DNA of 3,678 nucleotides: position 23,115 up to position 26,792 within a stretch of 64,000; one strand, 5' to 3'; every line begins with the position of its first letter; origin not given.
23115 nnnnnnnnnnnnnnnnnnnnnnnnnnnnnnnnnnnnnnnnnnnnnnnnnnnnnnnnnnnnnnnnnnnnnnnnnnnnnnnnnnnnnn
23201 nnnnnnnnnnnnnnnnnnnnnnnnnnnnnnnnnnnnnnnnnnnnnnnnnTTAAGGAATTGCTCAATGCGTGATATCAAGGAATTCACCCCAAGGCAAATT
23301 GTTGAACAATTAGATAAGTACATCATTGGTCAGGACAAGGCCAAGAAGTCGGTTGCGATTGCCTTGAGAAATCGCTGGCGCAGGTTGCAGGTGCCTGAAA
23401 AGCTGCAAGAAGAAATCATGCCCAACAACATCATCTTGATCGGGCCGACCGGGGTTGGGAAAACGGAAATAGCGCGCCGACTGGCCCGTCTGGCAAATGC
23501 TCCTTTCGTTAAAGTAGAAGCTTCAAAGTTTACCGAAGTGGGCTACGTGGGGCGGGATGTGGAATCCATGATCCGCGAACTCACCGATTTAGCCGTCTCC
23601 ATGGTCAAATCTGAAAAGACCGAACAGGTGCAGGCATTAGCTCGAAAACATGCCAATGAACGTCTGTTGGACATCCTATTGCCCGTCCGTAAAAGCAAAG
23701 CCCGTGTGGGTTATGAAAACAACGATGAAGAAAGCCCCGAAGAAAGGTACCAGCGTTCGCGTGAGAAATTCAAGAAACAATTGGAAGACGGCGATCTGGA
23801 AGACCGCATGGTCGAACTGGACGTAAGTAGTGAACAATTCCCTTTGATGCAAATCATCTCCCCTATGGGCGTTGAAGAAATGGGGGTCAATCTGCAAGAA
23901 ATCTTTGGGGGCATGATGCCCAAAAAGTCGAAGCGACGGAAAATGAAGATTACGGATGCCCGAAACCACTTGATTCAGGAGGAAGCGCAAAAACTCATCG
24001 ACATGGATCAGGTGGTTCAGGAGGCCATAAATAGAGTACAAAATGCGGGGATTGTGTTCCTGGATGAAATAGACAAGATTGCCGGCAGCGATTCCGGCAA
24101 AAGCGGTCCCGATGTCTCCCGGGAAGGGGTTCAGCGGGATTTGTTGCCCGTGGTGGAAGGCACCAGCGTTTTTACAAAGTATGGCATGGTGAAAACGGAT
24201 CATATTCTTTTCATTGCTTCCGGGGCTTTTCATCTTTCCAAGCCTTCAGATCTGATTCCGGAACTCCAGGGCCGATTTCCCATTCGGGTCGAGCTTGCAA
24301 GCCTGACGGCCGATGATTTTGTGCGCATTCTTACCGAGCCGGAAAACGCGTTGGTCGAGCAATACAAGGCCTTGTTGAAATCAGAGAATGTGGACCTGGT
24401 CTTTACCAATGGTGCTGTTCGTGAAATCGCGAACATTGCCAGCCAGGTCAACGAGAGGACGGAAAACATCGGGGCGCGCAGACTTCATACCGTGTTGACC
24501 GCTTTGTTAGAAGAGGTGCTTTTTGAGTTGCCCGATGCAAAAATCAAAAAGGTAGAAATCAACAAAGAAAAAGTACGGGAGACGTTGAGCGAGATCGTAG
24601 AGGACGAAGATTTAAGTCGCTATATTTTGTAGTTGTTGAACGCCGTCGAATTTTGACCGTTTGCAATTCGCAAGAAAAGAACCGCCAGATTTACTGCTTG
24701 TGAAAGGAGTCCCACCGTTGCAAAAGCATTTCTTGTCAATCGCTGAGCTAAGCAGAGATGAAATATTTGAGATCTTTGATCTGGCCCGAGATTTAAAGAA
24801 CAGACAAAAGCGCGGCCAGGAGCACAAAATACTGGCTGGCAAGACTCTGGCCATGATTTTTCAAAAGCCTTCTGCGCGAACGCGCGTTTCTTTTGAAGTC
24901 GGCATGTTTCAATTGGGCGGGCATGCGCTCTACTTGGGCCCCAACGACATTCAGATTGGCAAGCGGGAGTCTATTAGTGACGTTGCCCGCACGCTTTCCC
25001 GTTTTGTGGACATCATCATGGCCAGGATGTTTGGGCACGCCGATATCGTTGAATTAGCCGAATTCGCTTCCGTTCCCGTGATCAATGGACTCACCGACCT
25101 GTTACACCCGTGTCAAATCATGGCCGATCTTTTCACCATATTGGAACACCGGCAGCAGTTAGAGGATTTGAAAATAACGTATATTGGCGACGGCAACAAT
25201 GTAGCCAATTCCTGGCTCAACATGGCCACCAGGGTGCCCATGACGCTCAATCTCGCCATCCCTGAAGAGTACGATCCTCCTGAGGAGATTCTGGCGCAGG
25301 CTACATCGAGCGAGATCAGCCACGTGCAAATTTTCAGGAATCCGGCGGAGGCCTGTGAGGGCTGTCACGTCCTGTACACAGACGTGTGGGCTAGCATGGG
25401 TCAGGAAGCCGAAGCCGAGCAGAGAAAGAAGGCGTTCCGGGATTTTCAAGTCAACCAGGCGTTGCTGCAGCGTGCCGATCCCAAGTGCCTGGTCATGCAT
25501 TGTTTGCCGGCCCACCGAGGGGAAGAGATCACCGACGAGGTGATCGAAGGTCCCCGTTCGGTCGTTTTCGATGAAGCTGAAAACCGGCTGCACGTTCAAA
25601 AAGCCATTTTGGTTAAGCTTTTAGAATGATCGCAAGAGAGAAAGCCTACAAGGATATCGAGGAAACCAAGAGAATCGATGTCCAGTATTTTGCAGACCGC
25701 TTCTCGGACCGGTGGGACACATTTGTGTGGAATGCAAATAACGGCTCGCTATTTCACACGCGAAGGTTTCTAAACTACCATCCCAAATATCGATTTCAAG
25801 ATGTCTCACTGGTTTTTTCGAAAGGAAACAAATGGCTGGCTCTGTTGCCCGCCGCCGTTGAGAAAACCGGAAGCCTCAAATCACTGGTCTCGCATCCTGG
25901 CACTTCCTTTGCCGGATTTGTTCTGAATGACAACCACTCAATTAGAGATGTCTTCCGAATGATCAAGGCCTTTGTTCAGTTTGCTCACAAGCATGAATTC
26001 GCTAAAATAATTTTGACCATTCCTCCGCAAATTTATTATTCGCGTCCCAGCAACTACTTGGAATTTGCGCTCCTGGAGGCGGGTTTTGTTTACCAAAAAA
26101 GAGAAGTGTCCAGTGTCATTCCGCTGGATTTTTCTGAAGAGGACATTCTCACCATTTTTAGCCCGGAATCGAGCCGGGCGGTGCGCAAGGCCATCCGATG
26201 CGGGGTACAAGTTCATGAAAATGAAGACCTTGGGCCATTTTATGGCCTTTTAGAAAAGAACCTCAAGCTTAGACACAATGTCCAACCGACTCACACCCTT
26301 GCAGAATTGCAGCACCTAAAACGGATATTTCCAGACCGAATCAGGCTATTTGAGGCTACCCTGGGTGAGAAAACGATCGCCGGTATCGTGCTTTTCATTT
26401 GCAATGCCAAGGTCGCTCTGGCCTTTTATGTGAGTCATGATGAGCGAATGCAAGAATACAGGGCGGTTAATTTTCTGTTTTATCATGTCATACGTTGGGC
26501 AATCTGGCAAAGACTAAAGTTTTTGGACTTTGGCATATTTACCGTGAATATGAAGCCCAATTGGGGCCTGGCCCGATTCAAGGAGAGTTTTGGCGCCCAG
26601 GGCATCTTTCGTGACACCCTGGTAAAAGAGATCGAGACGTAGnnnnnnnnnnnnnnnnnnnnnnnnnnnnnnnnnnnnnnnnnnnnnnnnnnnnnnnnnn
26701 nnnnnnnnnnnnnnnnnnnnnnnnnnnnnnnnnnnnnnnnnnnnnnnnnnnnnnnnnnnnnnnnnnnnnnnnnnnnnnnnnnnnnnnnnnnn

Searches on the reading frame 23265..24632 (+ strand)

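Call 15: search_protein_families(library=pfam, proteins=[window:23265-24632:+], max_evalue=0.1)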
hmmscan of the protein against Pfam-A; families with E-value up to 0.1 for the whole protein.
window:23265-24632:+ (455 aa): 28 families (the best 25 are shown)
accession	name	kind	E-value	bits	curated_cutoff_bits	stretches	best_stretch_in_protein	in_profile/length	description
PF07724.20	AAA_2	-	8e-34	117.5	27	2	205-341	18-166/166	AAA domain (Cdc48 subfamily)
PF00004.35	AAA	-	1.5e-17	64.7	21.2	2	56-106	1-53/131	ATPase family associated with various cellular activities (AAA)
PF07728.20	AAA_5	-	6.4e-09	36.4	22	1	55-92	1-39/139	AAA domain (dynein-related subfamily)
PF13401.12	AAA_22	-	8.2e-07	29.8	27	1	55-106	7-61/130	AAA domain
PF13191.12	AAA_16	-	7.5e-06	27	32.6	1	53-174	24-125/167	AAA ATPase domain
PF13238.12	AAA_18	-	0.00019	22.3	29.4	1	56-98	1-34/128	AAA domain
PF00270.35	DEAD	-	0.0003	21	26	0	51-71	11-32/167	DEAD/DEAH box helicase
PF01425.27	Amidase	-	0.00043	19.9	27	1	86-246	183-346/445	Amidase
PF10431.15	ClpB_D2-small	-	0.00057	20.3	21.9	1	347-423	1-68/81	C-terminal, D2-small domain, of ClpB protein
PF00493.29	MCM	-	0.00063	19.4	23.3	1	10-87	16-92/224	MCM P-loop domain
PF13481.12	AAA_25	-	0.00071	19.7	27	0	233-286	114-167/195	AAA domain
PF13173.12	AAA_14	-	0.0014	19.1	27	0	55-87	4-40/129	AAA domain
PF13521.12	AAA_28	-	0.0018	19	27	1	56-123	2-70/164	AAA domain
PF01078.27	Mg_chelatase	-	0.0021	17.9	20.3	1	55-78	24-47/207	Magnesium chelatase, subunit ChlI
PF05496.18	RuvB_N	-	0.0024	18.1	27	1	15-80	5-60/159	Holliday junction DNA helicase RuvB P-loop domain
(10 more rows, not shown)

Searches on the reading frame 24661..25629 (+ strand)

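Call 72: search_protein_families(library=pfam, proteins=[window:24661-25629:+], max_evalue=1e-8)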
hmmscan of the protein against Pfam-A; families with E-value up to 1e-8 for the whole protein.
window:24661-25629:+ (322 aa): 2 families
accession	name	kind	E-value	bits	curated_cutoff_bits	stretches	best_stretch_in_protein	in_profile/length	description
PF00185.30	OTCace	-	6.5e-57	192.4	29.4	1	169-318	2-155/157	Aspartate/ornithine carbamoyltransferase, Asp/Orn binding domain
PF02729.26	OTCace_N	-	3.7e-53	180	29.9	1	22-162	1-148/148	Aspartate/ornithine carbamoyltransferase, carbamoyl-P binding domain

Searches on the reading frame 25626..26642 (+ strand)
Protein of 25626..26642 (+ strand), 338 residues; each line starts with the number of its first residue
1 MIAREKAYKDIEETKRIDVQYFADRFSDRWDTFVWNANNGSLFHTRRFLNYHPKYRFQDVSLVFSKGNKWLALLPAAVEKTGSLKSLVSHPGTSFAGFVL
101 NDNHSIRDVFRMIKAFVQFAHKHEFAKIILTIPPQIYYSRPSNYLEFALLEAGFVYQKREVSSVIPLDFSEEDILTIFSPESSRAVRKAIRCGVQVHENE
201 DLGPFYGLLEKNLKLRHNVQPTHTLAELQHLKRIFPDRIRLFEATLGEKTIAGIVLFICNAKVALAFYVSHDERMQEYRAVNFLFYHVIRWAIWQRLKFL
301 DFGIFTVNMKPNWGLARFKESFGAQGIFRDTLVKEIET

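Call 72: search_protein_families(library=pfam, proteins=[window:25626-26642:+], max_evalue=1e-8)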
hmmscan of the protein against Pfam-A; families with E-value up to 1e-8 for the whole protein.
window:25626-26642:+ (338 aa): 2 families
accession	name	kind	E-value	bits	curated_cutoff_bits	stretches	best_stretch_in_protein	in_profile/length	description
PF13480.13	Acetyltransf_6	-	2.6e-10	41.1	22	1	184-304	9-136/143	Acetyltransferase (GNAT) domain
PF02388.22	FemAB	-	3.9e-09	36.3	24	0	246-324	302-380/406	FemAB family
